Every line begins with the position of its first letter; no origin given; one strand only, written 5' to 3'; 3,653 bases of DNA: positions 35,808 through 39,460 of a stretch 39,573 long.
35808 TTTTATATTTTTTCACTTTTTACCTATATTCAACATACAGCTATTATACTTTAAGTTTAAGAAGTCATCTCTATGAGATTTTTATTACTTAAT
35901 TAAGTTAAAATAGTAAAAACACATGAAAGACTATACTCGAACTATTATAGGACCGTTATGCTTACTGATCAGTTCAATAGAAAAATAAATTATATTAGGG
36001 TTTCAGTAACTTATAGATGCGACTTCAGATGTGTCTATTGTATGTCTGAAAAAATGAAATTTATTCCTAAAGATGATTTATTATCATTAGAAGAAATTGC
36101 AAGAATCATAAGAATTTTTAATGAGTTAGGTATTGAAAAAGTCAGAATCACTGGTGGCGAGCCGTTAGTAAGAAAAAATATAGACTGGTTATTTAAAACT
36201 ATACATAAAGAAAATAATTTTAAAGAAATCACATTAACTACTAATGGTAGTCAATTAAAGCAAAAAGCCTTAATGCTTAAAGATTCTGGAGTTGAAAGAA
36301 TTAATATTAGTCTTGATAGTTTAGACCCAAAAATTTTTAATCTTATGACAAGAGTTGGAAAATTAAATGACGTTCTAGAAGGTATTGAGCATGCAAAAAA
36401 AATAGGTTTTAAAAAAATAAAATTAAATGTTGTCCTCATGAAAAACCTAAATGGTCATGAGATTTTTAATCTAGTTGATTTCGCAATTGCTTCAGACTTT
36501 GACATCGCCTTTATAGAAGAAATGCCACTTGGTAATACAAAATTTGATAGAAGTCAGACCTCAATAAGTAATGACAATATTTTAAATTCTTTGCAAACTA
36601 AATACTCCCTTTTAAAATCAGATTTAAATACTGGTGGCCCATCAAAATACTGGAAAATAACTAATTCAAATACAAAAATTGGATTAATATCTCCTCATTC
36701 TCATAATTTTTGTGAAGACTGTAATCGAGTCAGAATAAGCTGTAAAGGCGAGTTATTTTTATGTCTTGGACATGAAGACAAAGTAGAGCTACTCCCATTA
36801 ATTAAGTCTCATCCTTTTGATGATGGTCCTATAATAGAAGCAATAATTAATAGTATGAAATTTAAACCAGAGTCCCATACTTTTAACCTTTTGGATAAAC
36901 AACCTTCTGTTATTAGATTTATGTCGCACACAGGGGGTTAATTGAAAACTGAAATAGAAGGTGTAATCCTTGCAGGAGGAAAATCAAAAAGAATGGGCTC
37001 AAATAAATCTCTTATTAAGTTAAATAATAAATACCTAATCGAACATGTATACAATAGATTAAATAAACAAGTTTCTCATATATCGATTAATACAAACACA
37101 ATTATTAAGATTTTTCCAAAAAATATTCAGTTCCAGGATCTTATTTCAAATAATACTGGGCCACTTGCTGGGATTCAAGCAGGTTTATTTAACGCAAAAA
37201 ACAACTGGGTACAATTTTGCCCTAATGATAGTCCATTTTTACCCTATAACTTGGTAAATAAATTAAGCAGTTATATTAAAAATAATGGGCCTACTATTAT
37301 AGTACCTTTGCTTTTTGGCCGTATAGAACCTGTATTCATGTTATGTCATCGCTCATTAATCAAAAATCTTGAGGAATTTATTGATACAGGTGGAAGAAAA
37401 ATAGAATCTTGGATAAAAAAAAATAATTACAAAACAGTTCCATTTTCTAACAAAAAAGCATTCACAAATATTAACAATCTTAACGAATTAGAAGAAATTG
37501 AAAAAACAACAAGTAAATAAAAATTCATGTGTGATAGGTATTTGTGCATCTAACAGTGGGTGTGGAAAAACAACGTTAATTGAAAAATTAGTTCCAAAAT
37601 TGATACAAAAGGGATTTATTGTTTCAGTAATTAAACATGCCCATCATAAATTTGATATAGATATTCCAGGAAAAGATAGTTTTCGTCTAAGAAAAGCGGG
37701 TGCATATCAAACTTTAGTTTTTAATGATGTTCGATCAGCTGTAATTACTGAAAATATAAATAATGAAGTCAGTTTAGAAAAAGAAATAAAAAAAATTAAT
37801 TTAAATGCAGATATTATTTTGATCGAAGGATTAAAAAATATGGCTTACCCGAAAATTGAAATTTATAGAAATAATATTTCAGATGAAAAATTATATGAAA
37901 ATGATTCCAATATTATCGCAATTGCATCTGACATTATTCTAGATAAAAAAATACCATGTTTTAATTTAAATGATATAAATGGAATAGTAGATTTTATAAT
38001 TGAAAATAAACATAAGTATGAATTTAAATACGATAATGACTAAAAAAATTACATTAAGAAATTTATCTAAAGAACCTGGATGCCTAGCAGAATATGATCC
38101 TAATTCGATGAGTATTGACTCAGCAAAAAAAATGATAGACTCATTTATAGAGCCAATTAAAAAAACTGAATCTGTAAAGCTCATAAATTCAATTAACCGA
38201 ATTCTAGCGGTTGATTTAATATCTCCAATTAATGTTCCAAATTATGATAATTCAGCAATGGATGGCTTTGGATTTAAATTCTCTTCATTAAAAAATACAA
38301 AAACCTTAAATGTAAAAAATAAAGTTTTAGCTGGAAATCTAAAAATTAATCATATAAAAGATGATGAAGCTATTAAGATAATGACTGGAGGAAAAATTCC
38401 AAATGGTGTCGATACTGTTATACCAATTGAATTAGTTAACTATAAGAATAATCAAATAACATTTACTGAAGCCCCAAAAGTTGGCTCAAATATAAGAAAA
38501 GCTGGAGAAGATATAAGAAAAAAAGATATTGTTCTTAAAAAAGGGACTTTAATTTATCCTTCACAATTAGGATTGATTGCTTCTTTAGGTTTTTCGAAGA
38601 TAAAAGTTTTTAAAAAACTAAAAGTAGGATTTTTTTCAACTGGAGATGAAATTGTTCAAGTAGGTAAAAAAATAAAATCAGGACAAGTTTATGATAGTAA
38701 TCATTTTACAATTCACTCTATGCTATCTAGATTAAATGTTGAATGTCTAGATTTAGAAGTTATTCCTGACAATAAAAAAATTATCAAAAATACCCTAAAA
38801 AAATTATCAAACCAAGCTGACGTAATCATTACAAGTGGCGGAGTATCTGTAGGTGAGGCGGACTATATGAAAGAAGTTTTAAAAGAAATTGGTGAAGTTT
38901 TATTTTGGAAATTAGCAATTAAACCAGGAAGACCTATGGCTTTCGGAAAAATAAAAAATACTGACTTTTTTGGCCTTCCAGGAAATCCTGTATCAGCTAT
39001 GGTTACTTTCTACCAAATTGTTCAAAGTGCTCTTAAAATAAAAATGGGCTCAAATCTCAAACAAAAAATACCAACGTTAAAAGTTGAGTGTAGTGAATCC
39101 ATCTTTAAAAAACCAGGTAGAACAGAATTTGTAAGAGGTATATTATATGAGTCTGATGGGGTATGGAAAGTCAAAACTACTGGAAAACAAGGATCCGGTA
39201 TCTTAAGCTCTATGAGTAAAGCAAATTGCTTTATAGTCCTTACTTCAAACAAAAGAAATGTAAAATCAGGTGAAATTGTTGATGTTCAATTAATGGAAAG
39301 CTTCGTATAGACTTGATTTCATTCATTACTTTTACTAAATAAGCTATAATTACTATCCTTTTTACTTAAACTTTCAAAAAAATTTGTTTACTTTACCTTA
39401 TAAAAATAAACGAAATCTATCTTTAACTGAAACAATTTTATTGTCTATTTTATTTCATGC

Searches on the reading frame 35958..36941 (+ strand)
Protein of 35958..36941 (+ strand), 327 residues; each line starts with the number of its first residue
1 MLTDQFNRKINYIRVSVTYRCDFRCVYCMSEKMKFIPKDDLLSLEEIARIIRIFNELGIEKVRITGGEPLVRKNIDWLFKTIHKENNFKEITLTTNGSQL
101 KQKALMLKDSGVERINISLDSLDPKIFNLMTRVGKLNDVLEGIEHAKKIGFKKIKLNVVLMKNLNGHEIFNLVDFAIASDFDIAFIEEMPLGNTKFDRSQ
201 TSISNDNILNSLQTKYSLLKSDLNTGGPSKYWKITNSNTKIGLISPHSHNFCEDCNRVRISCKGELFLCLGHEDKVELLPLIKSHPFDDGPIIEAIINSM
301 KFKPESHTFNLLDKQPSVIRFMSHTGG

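Call 24: search_protein_families(library=ncbifam, proteins=[window:35958-36941:+], max_evalue=0.00001)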
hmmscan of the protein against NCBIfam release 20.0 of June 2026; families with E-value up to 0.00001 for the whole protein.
window:35958-36941:+ (327 aa): 56 families (the best 25 are shown)
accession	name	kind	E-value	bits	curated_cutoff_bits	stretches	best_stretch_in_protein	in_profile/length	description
TIGR02666.1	moaA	equivalog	1.1e-107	359.9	284.05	1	2-327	1-336/336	GTP 3',8-cyclase MoaA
TIGR02668.1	moaA_archaeal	equivalog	1.5e-68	231.1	325.25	1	2-279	1-276/303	GTP 3',8-cyclase MoaA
NF001199.0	PRK00164.2-1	equivalog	2.2e-64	217.6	231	1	1-286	2-285/308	GTP 3',8-cyclase MoaA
NF045702.1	rSAM_GDGT_ether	equivalog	1.6e-20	73.3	450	1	13-178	88-255/486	tetraether lipid synthase Tes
NF050035.1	rSAM_WgK_link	exception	2.1e-19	69.8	650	1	11-174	9-166/367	radical SAM/SPASM peptide maturase WgkB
TIGR04545.1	rSAM_ahbD_hemeb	equivalog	1.5e-18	67.4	500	1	15-253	4-242/339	heme b synthase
TIGR04317.1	W_rSAM_matur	equivalog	3.4e-17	62.6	380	1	10-179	3-174/349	tungsten cofactor oxidoreductase radical SAM maturase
NF038283.1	viperin_w_prok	equivalog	3.8e-17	62.4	180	1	16-168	7-169/281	viperin family antiviral radical SAM protein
NF045646.2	rSAM_Se_TrsS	equivalog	1.6e-16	59.9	490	1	15-179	90-254/441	radical SAM (seleno)protein TrsS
TIGR02109.1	PQQ_syn_pqqE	equivalog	6.5e-16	58.2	381.35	1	15-179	11-172/358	pyrroloquinoline quinone biosynthesis protein PqqE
TIGR04054.1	rSAM_NirJ1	equivalog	6.9e-16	57.8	650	1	16-174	41-198/387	putative heme d1 biosynthesis radical SAM protein NirJ1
TIGR04347.1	pseudo_SAM_Halo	equivalog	1.3e-15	57.5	525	1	15-177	42-200/390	TIGR04347 family pseudo-SAM/SPASM protein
TIGR04055.1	rSAM_NirJ2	equivalog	3.4e-15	56.4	500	1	16-186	5-174/326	putative heme d1 biosynthesis radical SAM protein NirJ2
TIGR03977.1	rSAM_pair_HxsC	equivalog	7.8e-15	54.5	267.9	1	6-219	20-236/292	His-Xaa-Ser system radical SAM maturase HxsC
TIGR04546.1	rSAM_ahbC_deAc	equivalog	2.2e-14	53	650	1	15-175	43-199/390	12,18-didecarboxysiroheme deacetylase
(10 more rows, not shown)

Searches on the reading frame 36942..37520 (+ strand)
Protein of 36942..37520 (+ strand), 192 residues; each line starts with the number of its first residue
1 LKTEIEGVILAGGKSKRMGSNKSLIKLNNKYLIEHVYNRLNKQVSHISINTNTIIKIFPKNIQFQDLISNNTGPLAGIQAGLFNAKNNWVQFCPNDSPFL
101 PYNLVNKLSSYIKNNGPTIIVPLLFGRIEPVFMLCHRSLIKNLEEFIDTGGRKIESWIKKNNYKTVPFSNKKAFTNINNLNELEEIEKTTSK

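Call 24: search_protein_families(library=ncbifam, proteins=[window:36942-37520:+], max_evalue=0.00001)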
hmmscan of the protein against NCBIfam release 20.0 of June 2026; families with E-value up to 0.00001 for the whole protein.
window:36942-37520:+ (192 aa): 14 families
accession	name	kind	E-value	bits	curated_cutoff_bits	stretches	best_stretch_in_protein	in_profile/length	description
TIGR02665.1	molyb_mobA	equivalog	1.8e-47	161.8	151.85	1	5-183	1-185/186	molybdenum cofactor guanylyltransferase MobA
NF011057.0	PRK14489.1-2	subfamily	4.8e-32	111.6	541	1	4-187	6-195/363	bifunctional molybdenum cofactor guanylyltransferase MobA/molybdopterin-guanine dinucleotide biosynthesis adaptor protein MobB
NF001457.0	PRK00317.1-3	equivalog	6.7e-26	91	164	1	6-190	3-197/200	molybdenum cofactor guanylyltransferase MobA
NF002741.0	PRK02726.1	equivalog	2.9e-24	85.8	179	1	2-189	5-197/200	molybdenum cofactor guanylyltransferase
NF001837.0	PRK00560.1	equivalog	7.8e-22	77.9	182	1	1-185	5-186/196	molybdenum cofactor guanylyltransferase MobA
NF011056.0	PRK14489.1-1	equivalog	3.3e-21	75.8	379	1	3-187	4-193/363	bifunctional molybdenum cofactor guanylyltransferase MobA/molybdopterin-guanine dinucleotide biosynthesis adaptor protein MobB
NF011058.0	PRK14489.1-3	exception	1.6e-16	59.8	820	1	4-180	8-195/382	molybdenum cofactor guanylyltransferase MobA, DUF3305 domain-containing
TIGR03310.1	matur_MocA_YgfJ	equivalog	8.5e-16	58.5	186.45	1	7-181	2-183/188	molybdenum cofactor cytidylyltransferase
NF001855.0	PRK00576.1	equivalog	8.7e-15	54.8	205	1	4-187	6-193/197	molybdenum cofactor guanylyltransferase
NF011059.0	PRK14490.1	equivalog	5e-10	39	354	1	2-190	178-369/374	bifunctional molybdenum cofactor guanylyltransferase MobA/molybdopterin-guanine dinucleotide biosynthesis adaptor protein MobB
NF045665.1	NTPtran_DVU1551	equivalog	6.7e-08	31.9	315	1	6-128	2-132/359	DVU_1551 family NTP transferase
NF011070.0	PRK14500.1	equivalog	1e-06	28.2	606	1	4-112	166-276/358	putative bifunctional molybdopterin-guanine dinucleotide biosynthesis protein MoaC/MobA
TIGR03202.1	pucB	equivalog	2.3e-06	27.5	235.05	0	7-180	3-189/192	xanthine dehydrogenase accessory protein PucB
NF045495.1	AdoCbiPCobY_Meth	equivalog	7.4e-06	25.6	250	1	6-52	2-51/195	adenosylcobinamide-phosphate guanylyltransferase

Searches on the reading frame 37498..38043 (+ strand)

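Call 24: search_protein_families(library=ncbifam, proteins=[window:37498-38043:+], max_evalue=0.00001)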
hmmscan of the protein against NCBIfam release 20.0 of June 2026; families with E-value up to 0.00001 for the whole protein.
window:37498-38043:+ (181 aa): 12 families
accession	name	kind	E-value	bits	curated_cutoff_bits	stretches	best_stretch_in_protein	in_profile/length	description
NF011060.0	PRK14491.1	equivalog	1e-54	186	532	1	7-175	8-178/598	bifunctional molybdopterin-guanine dinucleotide biosynthesis adaptor protein MobB/molybdopterin molybdotransferase MoeA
NF008021.0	PRK10751.1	equivalog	1.7e-42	145.4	204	1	12-171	8-169/174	molybdopterin-guanine dinucleotide biosynthesis protein MobB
TIGR00176.1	mobB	equivalog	4.9e-42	143.6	76.2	1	17-169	5-154/155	molybdopterin-guanine dinucleotide biosynthesis protein B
NF011057.0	PRK14489.1-2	subfamily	5.7e-36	124.5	541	1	13-169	205-359/363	bifunctional molybdenum cofactor guanylyltransferase MobA/molybdopterin-guanine dinucleotide biosynthesis adaptor protein MobB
NF011056.0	PRK14489.1-1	equivalog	1.8e-34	119.4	379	1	9-170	202-353/363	bifunctional molybdenum cofactor guanylyltransferase MobA/molybdopterin-guanine dinucleotide biosynthesis adaptor protein MobB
NF011059.0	PRK14490.1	equivalog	4.1e-27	95.3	354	1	18-169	18-170/374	bifunctional molybdenum cofactor guanylyltransferase MobA/molybdopterin-guanine dinucleotide biosynthesis adaptor protein MobB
NF011066.0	PRK14495.1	equivalog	5.1e-27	94.9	596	1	19-171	9-160/452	putative molybdopterin-guanine dinucleotide biosynthesis protein MobB/unknown domain fusion protein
NF011063.0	PRK14494.1-2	equivalog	2.8e-14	53.4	258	1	20-122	10-108/227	putative molybdopterin-guanine dinucleotide biosynthesis protein MobB/FeS domain-containing protein protein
NF011062.0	PRK14494.1-1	equivalog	1.2e-12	47.8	323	1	12-135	3-119/231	putative molybdopterin-guanine dinucleotide biosynthesis protein MobB/FeS domain-containing protein protein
NF011065.0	PRK14494.1-4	equivalog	1e-10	41.4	287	1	6-170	9-159/244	putative molybdopterin-guanine dinucleotide biosynthesis protein MobB/FeS domain-containing protein protein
NF011061.0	PRK14493.1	equivalog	5.9e-08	32.6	215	1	12-138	3-122/274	molybdopterin synthase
NF011064.0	PRK14494.1-3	equivalog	7.9e-08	32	418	1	22-152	12-131/244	putative molybdopterin-guanine dinucleotide biosynthesis protein MobB/FeS domain-containing protein protein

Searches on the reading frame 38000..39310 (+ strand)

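Call 24: search_protein_families(library=ncbifam, proteins=[window:38000-39310:+], max_evalue=0.00001)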
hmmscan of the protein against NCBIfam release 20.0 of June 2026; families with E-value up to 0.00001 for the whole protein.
window:38000-39310:+ (436 aa): 10 families
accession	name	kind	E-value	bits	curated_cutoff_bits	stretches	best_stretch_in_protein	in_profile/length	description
NF007960.1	PRK10680.1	equivalog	9.8e-160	531.7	440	1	37-431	1-400/401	molybdopterin molybdotransferase MoeA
NF011060.0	PRK14491.1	equivalog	7.6e-140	467.2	532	1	23-432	187-594/598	bifunctional molybdopterin-guanine dinucleotide biosynthesis adaptor protein MobB/molybdopterin molybdotransferase MoeA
NF011068.0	PRK14498.1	equivalog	2.6e-100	336.4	534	1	36-434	9-412/647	molybdopterin biosynthesis protein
NF050098.1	MoeA_actino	exception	2.3e-90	303.2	560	1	38-431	2-399/400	molybdopterin molybdotransferase MoeA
NF045515.2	Glp_gephyrin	equivalog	5.4e-90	302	475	1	38-431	2-402/403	molybdotransferase-like divisome protein Glp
NF011067.0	PRK14497.1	equivalog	2e-73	247.8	536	1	36-431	10-403/546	putative molybdopterin biosynthesis protein MoeA/unknown domain fusion protein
TIGR00177.1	molyb_syn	domain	9.2e-36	123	85.35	1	206-342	1-147/148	molybdenum cofactor synthesis domain-containing protein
NF002947.1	PRK03604.1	equivalog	4.7e-08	32.7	285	1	217-297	149-230/301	bifunctional molybdenum cofactor biosynthesis protein MoaC/MoaB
NF001813.0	PRK00549.1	equivalog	5.1e-08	32.3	379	1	217-296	4-83/414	competence/damage-inducible protein A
TIGR00200.1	cinA_nterm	subfamily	3.1e-07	29.5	243.15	1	217-292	5-80/414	CinA family nicotinamide mononucleotide deamidase-related protein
